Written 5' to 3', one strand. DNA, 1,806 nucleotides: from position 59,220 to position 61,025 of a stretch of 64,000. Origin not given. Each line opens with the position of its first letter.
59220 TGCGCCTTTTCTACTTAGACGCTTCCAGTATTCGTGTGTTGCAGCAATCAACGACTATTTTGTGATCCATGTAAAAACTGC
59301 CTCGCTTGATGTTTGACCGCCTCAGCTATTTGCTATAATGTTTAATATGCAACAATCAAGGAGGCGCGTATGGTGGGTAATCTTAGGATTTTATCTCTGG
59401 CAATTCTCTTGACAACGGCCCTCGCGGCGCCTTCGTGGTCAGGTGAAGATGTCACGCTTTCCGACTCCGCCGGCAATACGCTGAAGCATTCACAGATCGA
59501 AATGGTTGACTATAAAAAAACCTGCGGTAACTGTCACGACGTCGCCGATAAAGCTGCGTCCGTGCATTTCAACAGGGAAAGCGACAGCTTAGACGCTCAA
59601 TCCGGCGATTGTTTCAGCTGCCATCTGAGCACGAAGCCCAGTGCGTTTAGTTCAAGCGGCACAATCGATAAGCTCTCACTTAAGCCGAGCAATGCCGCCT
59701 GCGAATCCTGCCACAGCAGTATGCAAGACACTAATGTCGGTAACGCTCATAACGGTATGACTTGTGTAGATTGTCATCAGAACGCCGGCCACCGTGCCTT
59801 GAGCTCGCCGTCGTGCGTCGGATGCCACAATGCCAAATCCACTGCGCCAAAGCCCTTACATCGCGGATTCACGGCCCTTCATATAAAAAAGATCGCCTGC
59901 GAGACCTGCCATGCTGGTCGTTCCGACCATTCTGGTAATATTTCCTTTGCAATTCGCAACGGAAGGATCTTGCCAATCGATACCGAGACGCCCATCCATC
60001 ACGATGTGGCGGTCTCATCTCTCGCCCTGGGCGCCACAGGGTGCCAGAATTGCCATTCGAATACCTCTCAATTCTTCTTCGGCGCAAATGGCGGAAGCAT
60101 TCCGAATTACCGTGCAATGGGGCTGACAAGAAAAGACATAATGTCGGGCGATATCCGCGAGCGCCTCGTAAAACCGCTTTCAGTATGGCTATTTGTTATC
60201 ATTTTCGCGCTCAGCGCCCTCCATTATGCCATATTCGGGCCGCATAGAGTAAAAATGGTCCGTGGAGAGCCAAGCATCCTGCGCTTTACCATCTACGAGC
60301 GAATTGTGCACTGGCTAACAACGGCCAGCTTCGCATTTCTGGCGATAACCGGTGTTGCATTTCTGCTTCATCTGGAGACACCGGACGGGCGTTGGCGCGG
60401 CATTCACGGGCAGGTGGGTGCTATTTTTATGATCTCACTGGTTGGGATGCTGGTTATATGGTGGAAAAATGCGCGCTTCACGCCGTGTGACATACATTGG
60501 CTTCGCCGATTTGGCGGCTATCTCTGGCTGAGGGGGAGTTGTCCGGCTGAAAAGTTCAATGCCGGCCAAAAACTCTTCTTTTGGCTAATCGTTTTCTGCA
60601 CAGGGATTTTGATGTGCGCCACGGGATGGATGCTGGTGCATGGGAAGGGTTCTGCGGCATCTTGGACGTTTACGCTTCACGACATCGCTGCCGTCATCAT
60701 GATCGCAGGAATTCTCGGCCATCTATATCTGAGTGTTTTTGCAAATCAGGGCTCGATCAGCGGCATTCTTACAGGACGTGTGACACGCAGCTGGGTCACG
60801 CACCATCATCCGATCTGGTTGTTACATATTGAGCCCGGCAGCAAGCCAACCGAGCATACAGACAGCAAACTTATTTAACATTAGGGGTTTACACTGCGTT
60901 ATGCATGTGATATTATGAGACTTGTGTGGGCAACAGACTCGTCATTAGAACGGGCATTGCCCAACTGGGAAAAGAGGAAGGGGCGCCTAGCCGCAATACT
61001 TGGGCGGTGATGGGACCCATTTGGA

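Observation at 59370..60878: CbcL-like fusion: 7-heme periplasmic c-type cytochrome joined to an FdnI/HydC-type di-heme cytochrome b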

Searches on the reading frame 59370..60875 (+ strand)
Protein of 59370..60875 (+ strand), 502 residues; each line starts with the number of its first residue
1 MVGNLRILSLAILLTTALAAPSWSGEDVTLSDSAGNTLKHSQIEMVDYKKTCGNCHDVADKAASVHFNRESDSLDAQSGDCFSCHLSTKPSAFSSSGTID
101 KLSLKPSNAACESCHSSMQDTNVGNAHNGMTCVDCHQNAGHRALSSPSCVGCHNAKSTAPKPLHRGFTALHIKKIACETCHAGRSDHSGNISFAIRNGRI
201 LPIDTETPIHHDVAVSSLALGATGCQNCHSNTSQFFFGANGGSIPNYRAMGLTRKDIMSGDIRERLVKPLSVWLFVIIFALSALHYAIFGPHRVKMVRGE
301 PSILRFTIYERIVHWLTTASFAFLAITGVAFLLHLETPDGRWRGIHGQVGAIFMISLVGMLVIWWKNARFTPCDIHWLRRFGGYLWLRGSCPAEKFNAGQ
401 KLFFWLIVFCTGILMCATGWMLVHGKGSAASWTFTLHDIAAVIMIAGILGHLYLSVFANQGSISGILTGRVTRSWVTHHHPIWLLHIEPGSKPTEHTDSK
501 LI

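Call 3: search_protein_families(library=pfam, proteins=[window:59370-60875:+], max_evalue=1)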
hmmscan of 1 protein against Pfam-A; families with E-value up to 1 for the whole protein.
window:59370-60875:+ (502 aa): 10 families
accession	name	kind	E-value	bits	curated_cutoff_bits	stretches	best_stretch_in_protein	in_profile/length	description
PF01292.26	Ni_hydr_CYTB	-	1.4e-18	67.8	30.1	1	305-469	1-179/179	Prokaryotic cytochrome b561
PF14522.11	Cytochrome_C7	-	2.2e-08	34.2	24.8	4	106-154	11-67/67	Cytochrome c7 and related cytochrome c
PF14537.11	Cytochrom_c3_2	-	1.1e-07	32.6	25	2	127-185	4-68/79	Cytochrome c3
PF22113.1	Mtrc-MtrF_II-IV_dom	-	5.7e-06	26.4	30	3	107-233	5-131/176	Outer membrane cytochrome MtrC/MtrF-like, domains II/IV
PF14358.11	DUF4405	-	0.00092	20.1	26.7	1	312-358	1-59/66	Domain of unknown function (DUF4405)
PF13435.11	Cytochrome_C554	-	0.0022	19.4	20.8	2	144-181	46-83/84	Cytochrome c554 and c-prime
PF09699.15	Paired_CXXCH_1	-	0.0081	16.3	20.6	1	77-118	5-39/41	Doubled CXXCH motif (Paired_CXXCH_1)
PF09163.16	Form-deh_trans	-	0.039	14.2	22.1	1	267-295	12-40/44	Formate dehydrogenase N, transmembrane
PF13664.11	DUF4149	-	0.045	14.4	24.6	0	402-455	40-90/102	Domain of unknown function (DUF4149)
PF02085.21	Cytochrom_CIII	-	0.065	14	22.9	0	125-186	26-87/101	Class III cytochrome C family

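Call 4: search_protein_families(library=ncbifam, proteins=[window:59370-60875:+], max_evalue=1)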
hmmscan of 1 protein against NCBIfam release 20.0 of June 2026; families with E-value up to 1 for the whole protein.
window:59370-60875:+ (502 aa): 12 families
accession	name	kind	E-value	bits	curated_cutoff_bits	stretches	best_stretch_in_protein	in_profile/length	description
TIGR01583.1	formate-DH-gamm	equivalog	2.5e-31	109.3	115.85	1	303-484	2-198/204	formate dehydrogenase subunit gamma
NF007924.0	PRK10639.1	equivalog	8.5e-19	68.1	341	1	301-487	5-202/211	formate dehydrogenase cytochrome b556 subunit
NF007558.0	PRK10179.1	equivalog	2e-18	66.9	339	1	303-492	7-209/217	formate dehydrogenase-N subunit gamma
NF045713.1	CxxCH_16_HmcA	equivalog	3.3e-06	26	400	2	40-139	165-255/541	sulfate respiration complex hexadecaheme cytochrome HmcA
NF047727.1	4hemeCytCCctA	equivalog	9.4e-05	22.5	180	1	71-156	30-107/109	tetraheme c-type cytochrome CctA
TIGR03508.1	decahem_SO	subfamily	0.00012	21.7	192.2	1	50-184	3-153/258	DmsE family decaheme c-type cytochrome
NF041198.1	UshA_like_PCGU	equivalog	0.00094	17.9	275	2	49-138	408-510/519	UshA-like (seleno)protein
TIGR02125.1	CytB-hydogenase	equivalog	0.0018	17.8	121.5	1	305-427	2-143/212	Ni/Fe-hydrogenase, b-type cytochrome subunit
TIGR03507.1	decahem_SO1788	subfamily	0.0032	16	209.3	2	79-159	244-308/672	OmcA/MtrC family decaheme c-type cytochrome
NF011582.1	PRK15006.1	equivalog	0.014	15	204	1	393-456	163-229/248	thiosulfate reductase cytochrome B subunit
TIGR03153.1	cytochr_NrfH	equivalog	0.14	12.2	134.2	0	49-141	52-138/138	cytochrome c nitrite reductase small subunit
NF008659.0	PRK11659.1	equivalog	0.18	11.5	184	1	46-141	70-172/188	cytochrome c nitrite reductase pentaheme subunit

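Call 6: find_homologous_proteins(query=window:59370-60875:+)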
Query window:59370-60875:+ (502 aa): 65 proteins with E <= 0.001 among 8000 candidates.
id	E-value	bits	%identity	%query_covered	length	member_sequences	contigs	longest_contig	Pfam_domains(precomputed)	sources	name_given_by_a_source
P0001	0.0e+0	1176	100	100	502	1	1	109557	PF14537.12,PF01292.27,PF14522.12,PF22113.2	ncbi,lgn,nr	ncbi:MAG: cytochrome b/b6 domain-containing protein [Armatimonadetes bacterium]|nr:cytochrome b/b6 d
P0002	1.2e-160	554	49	99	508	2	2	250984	PF14537.12,PF01292.27,PF14522.12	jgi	jgi:formate dehydrogenase subunit gamma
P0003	2.1e-158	546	48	96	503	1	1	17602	PF14537.12,PF01292.27,PF14522.12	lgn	-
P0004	1.8e-155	536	48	96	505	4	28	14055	PF14537.12,PF01292.27,PF14522.12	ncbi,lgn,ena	-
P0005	3.5e-153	529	47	96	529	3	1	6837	PF01292.27,PF14522.12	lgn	-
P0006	1.9e-151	523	47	93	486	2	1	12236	PF14537.12,PF01292.27,PF14522.12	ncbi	-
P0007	4.5e-151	522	47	92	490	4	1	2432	PF01292.27,PF14522.12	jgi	-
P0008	1.3e-149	517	47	95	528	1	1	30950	PF01292.27,PF14522.12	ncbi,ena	-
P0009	2.0e-149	517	45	97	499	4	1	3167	PF01292.27,PF14522.12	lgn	-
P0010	5.3e-147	509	46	91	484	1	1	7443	PF14537.12,PF01292.27,PF14522.12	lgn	-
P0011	9.0e-146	504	46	91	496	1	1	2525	PF14537.12,PF01292.27,PF14522.12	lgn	-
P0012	3.6e-145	502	45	95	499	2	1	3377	PF01292.27,PF14522.12,PF22113.2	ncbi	-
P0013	1.6e-144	500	45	95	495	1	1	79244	PF14537.12,PF01292.27,PF14522.12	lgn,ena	-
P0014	4.3e-140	486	43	95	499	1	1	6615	PF01292.27,PF14522.12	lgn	-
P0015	3.2e-136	473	43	95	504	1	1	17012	PF09699.16,PF01292.27,PF14522.12,PF22113.2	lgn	-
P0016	1.3e-135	471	43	94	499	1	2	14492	PF09699.16,PF01292.27,PF14522.12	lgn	-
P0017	8.1e-131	455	51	76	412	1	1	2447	PF01292.27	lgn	-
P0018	7.6e-124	432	44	93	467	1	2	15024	PF01292.27,PF14522.12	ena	-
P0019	3.1e-115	404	37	95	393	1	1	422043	PF01292.27,PF14522.12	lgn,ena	-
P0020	4.6e-115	403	41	99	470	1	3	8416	PF01292.27,PF14522.12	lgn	-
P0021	9.9e-111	389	42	93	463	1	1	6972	PF14537.12,PF01292.27,PF14522.12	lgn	-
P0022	1.2e-108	382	41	96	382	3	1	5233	PF14537.12,PF01292.27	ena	-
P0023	4.8e-106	373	42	67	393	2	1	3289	PF01292.27,PF14522.12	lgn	-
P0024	5.6e-106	373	48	66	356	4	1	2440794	PF01292.27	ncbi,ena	-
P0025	1.8e-82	296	45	59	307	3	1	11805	PF09163.17,PF01292.27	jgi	-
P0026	1.5e-58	217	35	62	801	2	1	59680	PF13435.12,PF01292.27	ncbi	ncbi:MAG: cytochrome b/b6 domain-containing protein [Candidatus Brocadiia bacterium]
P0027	2.0e-58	216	36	60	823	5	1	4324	PF13435.12,PF01292.27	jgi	jgi:formate dehydrogenase gamma subunit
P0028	2.8e-56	209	37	56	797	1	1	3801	PF09163.17,PF14537.12,PF01292.27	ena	-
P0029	9.9e-52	194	37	56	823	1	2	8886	PF01292.27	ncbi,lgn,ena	-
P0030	5.4e-51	192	34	56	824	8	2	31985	PF14537.12,PF01292.27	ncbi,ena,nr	ncbi:MAG TPA: cytochrome b/b6 domain-containing protein [Planctomycetota bacterium]|nr:cytochrome b/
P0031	2.1e-47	180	35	56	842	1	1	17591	PF01292.27,PF14522.12,PF22113.2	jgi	-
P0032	7.0e-47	178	34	58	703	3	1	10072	PF14537.12,PF13435.12,PF01292.27,PF14522.12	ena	-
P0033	2.5e-46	176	32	55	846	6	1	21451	PF01292.27,PF14522.12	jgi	-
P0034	8.1e-46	175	35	56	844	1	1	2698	PF14537.12,PF13435.12,PF01292.27,PF14522.12,PF22113.2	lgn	-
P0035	2.2e-45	173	35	60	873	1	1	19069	PF13435.12,PF01292.27,PF14522.12,PF22113.2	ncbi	-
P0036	5.6e-45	172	36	55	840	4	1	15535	PF14358.12,PF13435.12,PF01292.27,PF14522.12,PF22113.2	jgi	jgi:formate dehydrogenase gamma subunit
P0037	2.3e-44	170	34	56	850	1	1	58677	PF14537.12,PF13435.12,PF01292.27,PF03188.22,PF14522.12,PF22113.2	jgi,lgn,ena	-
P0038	1.6e-42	164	31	58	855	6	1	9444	PF01292.27,PF14522.12,PF22113.2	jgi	-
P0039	4.2e-41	159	33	58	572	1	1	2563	PF01292.27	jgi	jgi:formate dehydrogenase gamma subunit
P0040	2.2e-40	157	33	58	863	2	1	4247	PF01292.27,PF14522.12,PF22113.2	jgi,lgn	jgi:formate dehydrogenase gamma subunit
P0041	3.2e-40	156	33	55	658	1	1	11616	PF01292.27,PF22113.2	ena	-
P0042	5.2e-39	152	33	55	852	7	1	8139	PF01292.27,PF14522.12,PF22113.2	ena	-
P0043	7.1e-39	152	33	58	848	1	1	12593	PF14358.12,PF13435.12,PF01292.27,PF14522.12,PF22113.2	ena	-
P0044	8.5e-24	102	32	49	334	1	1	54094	PF01292.27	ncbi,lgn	ncbi:MAG: formate dehydrogenase subunit gamma [Gemmobacter sp.]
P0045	3.4e-23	100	38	36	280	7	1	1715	PF01292.27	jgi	jgi:formate dehydrogenase subunit gamma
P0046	1.1e-20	92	31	40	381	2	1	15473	PF01292.27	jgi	-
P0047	4.0e-18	83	34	39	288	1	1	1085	PF01292.27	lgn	-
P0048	1.0e-17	82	36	37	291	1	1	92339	PF01292.27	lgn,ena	-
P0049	1.0e-16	79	34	38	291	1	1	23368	PF01292.27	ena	-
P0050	3.7e-15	74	30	42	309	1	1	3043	PF01292.27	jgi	-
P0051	7.9e-15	72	34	34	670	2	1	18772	PF14537.12,PF13435.12,PF01292.27,PF14522.12,PF22113.2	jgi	-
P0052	1.8e-14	71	28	44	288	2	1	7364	PF01292.27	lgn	-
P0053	2.6e-14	71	33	38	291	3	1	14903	PF01292.27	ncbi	-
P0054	3.8e-14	70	29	42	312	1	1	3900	PF01292.27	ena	-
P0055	2.0e-11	61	26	42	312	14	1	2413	PF01292.27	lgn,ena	-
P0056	2.2e-11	61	28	40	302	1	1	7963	PF01292.27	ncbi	-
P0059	7.7e-7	46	35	14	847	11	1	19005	PF09699.16,PF14537.12,PF13435.12,PF03264.20,PF14522.12,PF22113.2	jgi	-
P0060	2.1e-6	45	35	12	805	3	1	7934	PF14537.12,PF22678.2,PF03264.20,PF02085.22,PF14522.12,PF22113.2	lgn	-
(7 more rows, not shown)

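Call 7: search_solved_structures(query=window:59370-60875:+, max_evalue=1, show_alignments=2)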
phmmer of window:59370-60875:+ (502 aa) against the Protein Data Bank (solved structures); distinct sequences matched with E-value up to 1: 10.
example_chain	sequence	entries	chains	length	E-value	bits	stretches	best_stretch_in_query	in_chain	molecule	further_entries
1kqf_C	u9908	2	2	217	2.4e-16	62.5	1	303-493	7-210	FORMATE DEHYDROGENASE, NITRATE-INDUCIBLE, CYTOCHROME B556(FDN) SUBUNIT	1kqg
1m1p_A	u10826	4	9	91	0.00049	21.9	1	73-160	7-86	Small tetraheme cytochrome c | Periplasmic tetraheme cytochrome c CctA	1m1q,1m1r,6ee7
28pb_A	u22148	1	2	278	0.0018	20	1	53-213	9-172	Cytochrome c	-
1wad_A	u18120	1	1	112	0.0039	18.9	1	125-189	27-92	CYTOCHROME C3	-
1qn0_A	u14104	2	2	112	0.0061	18.3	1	125-189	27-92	CYTOCHROME C3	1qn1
2a3m_A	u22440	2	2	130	0.014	17.1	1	125-182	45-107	COG3005: Nitrate/TMAO reductases, membrane-bound tetraheme cytochrome c subunit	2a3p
2ozy_A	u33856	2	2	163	0.027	16.1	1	32-141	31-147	Cytochrome c-type protein nrfB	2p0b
6hr0_A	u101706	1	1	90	0.028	16.1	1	74-159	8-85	Cytochrome C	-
6h5l_A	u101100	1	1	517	0.036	15.7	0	80-155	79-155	Similar to hydroxylamine oxidoreductase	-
2k3v_A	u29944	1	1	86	0.051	15.2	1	77-159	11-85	Tetraheme cytochrome c-type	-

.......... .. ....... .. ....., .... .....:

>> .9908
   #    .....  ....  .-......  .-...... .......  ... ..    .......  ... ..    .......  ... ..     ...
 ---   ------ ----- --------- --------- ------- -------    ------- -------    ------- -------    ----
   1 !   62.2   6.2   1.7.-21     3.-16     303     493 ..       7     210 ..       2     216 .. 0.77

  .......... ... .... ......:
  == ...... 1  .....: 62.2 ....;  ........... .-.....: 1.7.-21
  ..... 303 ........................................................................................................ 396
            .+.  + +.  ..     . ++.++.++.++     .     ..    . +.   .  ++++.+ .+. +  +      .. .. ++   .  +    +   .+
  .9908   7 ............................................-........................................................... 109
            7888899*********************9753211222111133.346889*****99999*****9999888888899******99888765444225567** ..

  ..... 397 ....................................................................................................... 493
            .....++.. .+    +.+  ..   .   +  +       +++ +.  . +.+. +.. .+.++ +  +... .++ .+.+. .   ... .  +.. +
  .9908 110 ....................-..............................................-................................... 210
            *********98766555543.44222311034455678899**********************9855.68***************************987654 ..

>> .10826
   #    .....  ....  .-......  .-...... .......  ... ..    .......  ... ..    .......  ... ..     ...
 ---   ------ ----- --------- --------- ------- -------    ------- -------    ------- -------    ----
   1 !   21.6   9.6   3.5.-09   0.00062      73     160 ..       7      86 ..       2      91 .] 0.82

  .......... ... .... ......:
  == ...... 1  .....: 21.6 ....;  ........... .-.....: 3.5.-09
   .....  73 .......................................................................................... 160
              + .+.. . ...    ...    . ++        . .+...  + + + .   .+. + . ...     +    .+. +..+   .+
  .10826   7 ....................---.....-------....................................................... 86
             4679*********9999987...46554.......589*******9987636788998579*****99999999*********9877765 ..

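Call 14: find_encoding_contigs(protein=P0001, flank=10000, max_places=3)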
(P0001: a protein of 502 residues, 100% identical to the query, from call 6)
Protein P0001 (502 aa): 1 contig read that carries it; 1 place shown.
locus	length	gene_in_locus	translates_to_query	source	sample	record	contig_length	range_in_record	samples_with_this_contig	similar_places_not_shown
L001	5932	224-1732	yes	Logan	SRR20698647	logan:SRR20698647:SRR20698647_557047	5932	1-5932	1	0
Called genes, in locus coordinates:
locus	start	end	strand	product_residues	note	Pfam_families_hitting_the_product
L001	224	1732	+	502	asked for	PF22113:Mtrc-MtrF_II-IV_dom (faint), PF14522:Cytochrome_C7 (faint), PF14537:Cytochrom_c3_2 (faint), PF01292:Ni_hydr_CYTB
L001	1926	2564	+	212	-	PF00877:NLPC_P60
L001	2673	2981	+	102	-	PF12973:Cupin_7 (weak), PF07883:Cupin_2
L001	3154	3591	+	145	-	PF11727:ISG65-75 (weak), PF01442:Apolipoprotein (weak)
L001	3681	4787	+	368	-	PF00884:Sulfatase (faint), PF01663:Phosphodiest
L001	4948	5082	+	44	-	-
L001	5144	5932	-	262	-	?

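Call 15: find_encoding_contigs(protein=P0002, flank=8000, max_places=2)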
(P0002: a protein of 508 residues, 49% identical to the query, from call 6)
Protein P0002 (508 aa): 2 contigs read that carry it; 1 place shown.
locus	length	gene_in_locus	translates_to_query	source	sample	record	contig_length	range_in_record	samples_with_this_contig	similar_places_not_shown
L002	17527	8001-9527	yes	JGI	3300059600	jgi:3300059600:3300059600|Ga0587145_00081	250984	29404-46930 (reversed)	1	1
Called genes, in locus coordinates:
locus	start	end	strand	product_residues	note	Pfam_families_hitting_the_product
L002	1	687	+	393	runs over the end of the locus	PF01850:PIN (weak), PF01938:TRAM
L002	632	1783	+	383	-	PF01128:IspD, PF12804:NTP_transf_3, PF02542:YgbB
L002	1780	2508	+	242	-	-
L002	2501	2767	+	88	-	-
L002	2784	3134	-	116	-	-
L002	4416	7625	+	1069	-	PF08455:SNF2_assoc, PF00176:SNF2-rel_dom, PF04851:ResIII, PF00271:Helicase_C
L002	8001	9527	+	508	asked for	PF14522:Cytochrome_C7 (faint), PF14537:Cytochrom_c3_2 (faint), PF01292:Ni_hydr_CYTB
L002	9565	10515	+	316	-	-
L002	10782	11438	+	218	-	PF00877:NLPC_P60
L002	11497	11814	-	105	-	-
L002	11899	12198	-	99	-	-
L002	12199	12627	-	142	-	-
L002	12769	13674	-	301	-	PF10124:Mu-like_gpT, PF25209:Phage_capsid_4, PF10124:Mu-like_gpT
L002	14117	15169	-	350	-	PF01972:SDH_protease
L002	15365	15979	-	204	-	PF00583:Acetyltransf_1, PF13673:Acetyltransf_10 (weak), PF13508:Acetyltransf_7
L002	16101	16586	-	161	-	-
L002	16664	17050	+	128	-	-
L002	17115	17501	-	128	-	-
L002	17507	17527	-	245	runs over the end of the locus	-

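Call 16: find_encoding_contigs(protein=P0013, flank=8000, max_places=2)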
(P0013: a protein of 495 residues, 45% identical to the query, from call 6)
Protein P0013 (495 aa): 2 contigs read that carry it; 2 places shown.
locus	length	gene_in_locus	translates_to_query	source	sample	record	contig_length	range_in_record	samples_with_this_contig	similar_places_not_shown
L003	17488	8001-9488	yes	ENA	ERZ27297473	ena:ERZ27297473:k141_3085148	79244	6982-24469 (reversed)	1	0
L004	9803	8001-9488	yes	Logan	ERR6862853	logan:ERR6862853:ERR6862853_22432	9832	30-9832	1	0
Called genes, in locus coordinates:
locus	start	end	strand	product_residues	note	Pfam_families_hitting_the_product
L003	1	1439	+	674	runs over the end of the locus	PF02065:Melibiase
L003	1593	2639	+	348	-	PF13240:Zn_Ribbon_1, PF13828:DUF4190, PF07596:SBP_bac_10 (weak)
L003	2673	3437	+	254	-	PF13240:Zn_Ribbon_1 (weak), PF13828:DUF4190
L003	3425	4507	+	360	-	PF00535:Glycos_transf_2, PF10111:Glyco_tranf_2_2, PF13641:Glyco_tranf_2_3, PF22674:C2185-like_N (weak)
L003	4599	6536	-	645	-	PF11854:MtrB_PioB (weak)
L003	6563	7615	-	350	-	PF14522:Cytochrome_C7 (faint), PF14537:Cytochrom_c3_2 (faint), PF22113:Mtrc-MtrF_II-IV_dom (faint), PF22678:Cytochrom_c_NrfB-like (weak), PF09699:Paired_CXXCH_1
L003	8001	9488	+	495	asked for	PF14522:Cytochrome_C7 (faint), PF14537:Cytochrom_c3_2 (faint), PF01292:Ni_hydr_CYTB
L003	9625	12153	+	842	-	PF08305:NPCBM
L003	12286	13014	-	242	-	PF06283:ThuA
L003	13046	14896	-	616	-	PF07944:Beta-AFase-like_GH127_cat, PF20736:Glyco_hydro127M, PF20737:Glyco_hydro127C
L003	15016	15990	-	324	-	-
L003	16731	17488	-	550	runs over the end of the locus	-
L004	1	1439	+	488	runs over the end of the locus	?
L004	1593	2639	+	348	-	PF13240:Zn_Ribbon_1, PF13828:DUF4190, PF07596:SBP_bac_10 (weak)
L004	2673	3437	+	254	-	PF13240:Zn_Ribbon_1 (weak), PF13828:DUF4190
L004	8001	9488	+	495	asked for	PF14522:Cytochrome_C7 (faint), PF14537:Cytochrom_c3_2 (faint), PF01292:Ni_hydr_CYTB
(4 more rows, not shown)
